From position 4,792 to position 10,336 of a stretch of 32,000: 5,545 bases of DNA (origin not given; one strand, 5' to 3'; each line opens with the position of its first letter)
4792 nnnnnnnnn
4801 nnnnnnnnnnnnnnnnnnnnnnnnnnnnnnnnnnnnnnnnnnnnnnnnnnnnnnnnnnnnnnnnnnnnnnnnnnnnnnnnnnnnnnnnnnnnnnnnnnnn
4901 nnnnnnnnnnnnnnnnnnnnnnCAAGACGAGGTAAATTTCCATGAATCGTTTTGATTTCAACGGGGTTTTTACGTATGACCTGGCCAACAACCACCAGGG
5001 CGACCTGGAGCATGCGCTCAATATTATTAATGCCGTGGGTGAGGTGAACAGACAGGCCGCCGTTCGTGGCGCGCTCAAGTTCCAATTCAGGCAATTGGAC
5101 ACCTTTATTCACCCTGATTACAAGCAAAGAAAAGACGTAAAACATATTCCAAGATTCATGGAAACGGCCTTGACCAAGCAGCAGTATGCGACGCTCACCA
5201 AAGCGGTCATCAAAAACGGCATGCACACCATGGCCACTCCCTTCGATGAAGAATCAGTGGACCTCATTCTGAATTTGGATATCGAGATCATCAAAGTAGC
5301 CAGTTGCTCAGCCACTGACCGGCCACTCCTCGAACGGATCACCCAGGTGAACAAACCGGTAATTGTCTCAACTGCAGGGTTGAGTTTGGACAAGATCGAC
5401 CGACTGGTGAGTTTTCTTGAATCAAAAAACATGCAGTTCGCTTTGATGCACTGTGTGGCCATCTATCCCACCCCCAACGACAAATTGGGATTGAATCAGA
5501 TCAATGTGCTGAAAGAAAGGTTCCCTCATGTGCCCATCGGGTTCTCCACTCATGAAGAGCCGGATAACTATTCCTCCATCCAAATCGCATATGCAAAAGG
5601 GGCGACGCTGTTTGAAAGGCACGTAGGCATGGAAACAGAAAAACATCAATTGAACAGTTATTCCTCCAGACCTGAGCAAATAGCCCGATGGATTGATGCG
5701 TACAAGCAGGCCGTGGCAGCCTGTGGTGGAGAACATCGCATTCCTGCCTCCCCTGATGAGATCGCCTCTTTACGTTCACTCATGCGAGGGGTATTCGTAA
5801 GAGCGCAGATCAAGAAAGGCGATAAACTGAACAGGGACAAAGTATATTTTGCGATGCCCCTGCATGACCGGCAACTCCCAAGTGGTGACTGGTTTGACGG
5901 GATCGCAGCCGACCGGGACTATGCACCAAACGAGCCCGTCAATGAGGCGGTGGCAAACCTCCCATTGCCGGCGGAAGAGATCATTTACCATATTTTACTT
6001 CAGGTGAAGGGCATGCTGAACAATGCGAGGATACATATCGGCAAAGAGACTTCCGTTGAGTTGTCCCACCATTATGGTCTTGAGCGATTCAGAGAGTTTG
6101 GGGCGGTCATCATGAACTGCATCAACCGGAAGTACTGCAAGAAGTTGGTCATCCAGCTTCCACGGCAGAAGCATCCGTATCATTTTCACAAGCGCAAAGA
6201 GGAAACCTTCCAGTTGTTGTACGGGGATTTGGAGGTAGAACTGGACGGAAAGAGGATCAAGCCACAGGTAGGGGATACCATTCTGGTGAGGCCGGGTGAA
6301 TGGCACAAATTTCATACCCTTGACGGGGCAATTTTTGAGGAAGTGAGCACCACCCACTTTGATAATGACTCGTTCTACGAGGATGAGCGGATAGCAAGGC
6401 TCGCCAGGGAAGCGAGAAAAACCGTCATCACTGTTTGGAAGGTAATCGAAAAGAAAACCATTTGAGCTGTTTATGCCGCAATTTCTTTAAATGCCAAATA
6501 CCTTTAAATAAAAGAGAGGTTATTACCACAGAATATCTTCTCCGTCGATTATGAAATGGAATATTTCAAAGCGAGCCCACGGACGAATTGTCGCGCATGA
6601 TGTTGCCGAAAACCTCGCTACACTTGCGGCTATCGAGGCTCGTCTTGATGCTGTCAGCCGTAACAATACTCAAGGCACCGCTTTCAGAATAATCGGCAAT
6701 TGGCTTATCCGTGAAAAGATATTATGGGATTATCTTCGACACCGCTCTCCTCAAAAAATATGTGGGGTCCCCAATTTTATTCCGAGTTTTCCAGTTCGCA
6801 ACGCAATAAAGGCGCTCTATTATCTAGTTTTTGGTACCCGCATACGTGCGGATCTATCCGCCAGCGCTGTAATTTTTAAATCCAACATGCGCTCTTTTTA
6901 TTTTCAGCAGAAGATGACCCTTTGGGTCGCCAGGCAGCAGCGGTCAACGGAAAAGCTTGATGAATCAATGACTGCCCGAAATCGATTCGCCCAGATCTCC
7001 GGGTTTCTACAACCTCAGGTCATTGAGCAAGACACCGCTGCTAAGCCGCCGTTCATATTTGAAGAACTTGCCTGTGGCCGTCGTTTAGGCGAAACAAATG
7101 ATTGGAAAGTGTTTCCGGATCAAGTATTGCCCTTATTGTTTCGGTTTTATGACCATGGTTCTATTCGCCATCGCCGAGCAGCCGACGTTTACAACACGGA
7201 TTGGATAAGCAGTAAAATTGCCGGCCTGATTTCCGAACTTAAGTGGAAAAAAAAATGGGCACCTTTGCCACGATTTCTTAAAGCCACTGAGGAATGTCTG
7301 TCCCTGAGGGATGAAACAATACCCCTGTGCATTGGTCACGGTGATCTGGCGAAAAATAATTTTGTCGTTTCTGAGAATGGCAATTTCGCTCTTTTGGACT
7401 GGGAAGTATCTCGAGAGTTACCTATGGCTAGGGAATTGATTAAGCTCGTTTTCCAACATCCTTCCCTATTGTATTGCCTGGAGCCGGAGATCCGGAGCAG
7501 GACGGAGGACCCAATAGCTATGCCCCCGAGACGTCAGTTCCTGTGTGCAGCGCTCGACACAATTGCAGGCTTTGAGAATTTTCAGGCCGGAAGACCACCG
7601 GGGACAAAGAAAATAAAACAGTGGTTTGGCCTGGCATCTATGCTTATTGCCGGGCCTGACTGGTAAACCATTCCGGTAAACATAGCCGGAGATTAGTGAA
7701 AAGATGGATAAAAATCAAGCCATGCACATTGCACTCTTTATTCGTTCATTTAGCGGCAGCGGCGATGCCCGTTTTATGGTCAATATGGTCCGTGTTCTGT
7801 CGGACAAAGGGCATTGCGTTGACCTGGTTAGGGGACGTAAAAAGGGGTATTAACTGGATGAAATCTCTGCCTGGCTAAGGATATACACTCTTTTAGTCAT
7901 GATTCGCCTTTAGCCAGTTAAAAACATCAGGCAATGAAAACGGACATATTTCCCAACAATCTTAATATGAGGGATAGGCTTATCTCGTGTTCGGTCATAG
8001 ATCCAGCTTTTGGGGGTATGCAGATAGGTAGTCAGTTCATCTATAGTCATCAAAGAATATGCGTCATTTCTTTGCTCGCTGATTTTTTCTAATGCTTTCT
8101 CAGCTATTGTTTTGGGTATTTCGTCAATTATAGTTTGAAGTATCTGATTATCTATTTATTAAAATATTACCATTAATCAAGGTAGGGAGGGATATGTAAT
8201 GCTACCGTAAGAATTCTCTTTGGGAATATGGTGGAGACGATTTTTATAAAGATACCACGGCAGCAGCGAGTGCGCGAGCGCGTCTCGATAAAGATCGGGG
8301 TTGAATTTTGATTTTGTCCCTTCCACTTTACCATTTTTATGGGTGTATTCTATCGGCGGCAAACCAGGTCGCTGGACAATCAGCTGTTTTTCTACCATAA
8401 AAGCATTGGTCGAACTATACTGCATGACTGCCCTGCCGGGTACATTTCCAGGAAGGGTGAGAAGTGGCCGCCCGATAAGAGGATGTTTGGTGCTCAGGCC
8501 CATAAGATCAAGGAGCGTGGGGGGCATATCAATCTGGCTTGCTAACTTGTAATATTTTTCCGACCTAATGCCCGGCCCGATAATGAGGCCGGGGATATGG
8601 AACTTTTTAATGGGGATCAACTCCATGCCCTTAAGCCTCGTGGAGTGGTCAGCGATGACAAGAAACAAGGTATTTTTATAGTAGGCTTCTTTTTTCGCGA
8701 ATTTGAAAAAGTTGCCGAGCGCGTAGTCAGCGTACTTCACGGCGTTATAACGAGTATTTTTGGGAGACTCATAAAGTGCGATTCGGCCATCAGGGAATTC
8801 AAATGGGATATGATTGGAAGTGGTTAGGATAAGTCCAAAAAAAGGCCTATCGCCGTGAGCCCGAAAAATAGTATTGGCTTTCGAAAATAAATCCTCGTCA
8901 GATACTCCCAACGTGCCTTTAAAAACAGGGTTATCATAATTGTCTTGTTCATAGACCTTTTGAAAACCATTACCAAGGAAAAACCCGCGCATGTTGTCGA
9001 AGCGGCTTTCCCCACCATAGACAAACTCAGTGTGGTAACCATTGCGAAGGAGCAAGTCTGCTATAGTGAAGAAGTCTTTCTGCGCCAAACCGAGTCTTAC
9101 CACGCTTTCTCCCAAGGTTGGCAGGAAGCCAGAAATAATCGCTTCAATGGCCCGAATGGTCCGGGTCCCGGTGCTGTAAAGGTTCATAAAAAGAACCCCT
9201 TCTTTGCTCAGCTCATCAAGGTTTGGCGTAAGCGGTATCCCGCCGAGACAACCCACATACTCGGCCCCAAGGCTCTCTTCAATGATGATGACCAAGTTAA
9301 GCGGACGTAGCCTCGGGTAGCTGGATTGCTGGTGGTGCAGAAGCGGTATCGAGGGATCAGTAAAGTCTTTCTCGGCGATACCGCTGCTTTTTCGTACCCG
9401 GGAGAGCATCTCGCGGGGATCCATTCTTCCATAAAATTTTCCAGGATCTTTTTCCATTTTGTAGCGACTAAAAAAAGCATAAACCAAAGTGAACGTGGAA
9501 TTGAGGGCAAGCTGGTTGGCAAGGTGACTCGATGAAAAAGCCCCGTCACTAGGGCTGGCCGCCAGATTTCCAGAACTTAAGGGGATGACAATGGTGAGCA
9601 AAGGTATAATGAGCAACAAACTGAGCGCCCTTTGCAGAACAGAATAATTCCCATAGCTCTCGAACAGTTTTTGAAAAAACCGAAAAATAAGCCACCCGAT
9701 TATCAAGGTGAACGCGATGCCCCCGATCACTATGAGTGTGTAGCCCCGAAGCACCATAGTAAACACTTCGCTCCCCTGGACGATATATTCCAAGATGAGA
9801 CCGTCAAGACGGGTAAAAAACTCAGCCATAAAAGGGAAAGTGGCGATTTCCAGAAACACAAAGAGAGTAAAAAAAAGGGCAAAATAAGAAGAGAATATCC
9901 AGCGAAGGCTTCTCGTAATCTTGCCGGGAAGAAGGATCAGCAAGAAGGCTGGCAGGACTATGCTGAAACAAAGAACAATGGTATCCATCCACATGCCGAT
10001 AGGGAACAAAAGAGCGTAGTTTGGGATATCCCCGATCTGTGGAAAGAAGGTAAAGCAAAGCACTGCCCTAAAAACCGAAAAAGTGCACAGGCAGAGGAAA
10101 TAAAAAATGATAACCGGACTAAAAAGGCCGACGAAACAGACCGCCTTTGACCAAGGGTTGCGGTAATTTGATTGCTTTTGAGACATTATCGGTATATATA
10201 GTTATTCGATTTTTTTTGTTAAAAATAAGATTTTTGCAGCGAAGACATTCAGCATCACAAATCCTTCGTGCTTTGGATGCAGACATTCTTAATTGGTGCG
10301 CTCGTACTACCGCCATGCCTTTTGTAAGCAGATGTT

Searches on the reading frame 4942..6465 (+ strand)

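Call 11: search_protein_families(library=pfam, proteins=[window:4942-6465:+], max_evalue=0.001)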
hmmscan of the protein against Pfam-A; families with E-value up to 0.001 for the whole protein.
window:4942-6465:+ (507 aa): 3 families
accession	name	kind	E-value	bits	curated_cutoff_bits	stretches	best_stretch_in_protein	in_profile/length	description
PF03102.20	NeuB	-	4.4e-42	144.7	22.1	1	44-264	12-239/241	NeuB family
PF07883.17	Cupin_2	-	9.3e-09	35.3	27.2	1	406-459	6-58/70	Cupin domain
PF07385.18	Lyx_isomer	-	1.9e-06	27.7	20.8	0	436-486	153-204/222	D-lyxose isomerase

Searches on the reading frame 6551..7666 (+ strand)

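Call 11: search_protein_families(library=pfam, proteins=[window:6551-7666:+], max_evalue=0.001)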
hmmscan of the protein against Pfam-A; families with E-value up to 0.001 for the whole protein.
window:6551-7666:+ (371 aa): 1 family
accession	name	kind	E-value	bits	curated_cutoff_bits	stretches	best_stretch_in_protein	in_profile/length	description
PF01636.29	APH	-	1.2e-05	25.7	23.2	1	235-300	142-210/239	Phosphotransferase enzyme family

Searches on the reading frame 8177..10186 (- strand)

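Call 11: search_protein_families(library=pfam, proteins=[window:8177-10186:-], max_evalue=0.001)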
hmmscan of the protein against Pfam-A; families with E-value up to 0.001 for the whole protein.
window:8177-10186:- (669 aa): 1 family
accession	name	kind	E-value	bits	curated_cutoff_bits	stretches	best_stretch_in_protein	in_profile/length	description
PF00884.28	Sulfatase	-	1.4e-50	172.8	25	1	297-563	2-300/301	Sulfatase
